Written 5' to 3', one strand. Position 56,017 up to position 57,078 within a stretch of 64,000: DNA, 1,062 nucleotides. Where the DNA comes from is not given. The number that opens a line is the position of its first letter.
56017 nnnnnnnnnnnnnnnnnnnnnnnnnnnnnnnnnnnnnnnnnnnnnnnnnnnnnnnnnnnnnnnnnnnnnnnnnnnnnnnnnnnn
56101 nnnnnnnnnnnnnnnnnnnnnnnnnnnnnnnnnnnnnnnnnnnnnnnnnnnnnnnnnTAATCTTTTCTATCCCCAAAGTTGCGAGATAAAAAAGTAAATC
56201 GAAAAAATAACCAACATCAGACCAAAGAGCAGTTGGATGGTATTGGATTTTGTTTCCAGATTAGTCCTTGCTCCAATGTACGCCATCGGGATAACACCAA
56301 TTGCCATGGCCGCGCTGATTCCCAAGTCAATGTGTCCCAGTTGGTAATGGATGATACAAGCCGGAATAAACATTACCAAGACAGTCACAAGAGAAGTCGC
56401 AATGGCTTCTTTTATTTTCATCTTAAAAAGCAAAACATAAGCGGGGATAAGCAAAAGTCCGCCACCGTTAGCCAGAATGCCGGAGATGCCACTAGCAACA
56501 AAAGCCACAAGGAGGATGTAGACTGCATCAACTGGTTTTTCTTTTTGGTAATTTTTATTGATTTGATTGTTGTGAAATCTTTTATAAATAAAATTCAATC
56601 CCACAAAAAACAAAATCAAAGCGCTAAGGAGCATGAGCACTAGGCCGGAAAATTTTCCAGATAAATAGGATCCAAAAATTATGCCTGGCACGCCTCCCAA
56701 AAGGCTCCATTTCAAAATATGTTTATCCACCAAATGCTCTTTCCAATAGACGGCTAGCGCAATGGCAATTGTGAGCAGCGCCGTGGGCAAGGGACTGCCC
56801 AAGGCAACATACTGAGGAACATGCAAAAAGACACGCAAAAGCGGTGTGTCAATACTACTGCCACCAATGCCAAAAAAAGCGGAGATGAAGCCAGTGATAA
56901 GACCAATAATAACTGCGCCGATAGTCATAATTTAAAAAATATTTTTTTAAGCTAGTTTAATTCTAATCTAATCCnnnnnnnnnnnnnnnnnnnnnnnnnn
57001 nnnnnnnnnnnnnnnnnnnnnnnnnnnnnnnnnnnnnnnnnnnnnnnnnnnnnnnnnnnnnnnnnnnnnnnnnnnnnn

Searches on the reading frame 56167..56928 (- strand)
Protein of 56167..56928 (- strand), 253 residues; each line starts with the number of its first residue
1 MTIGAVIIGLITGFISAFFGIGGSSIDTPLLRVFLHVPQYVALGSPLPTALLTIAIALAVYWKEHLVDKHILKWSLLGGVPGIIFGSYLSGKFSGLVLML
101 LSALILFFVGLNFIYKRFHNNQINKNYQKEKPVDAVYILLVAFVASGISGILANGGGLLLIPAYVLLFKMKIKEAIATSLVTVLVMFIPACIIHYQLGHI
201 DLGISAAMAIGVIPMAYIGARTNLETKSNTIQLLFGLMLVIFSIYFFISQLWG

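Call 84: search_protein_families(library=pfam, proteins=[window:56167-56928:-], max_evalue=0.001)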
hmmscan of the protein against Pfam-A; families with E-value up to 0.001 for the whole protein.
window:56167-56928:- (253 aa): 1 family
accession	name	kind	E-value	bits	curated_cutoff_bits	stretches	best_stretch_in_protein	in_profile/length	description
PF01925.25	TauE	-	1.7e-41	142.9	32.6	1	6-245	2-236/237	Sulfite exporter TauE/SafE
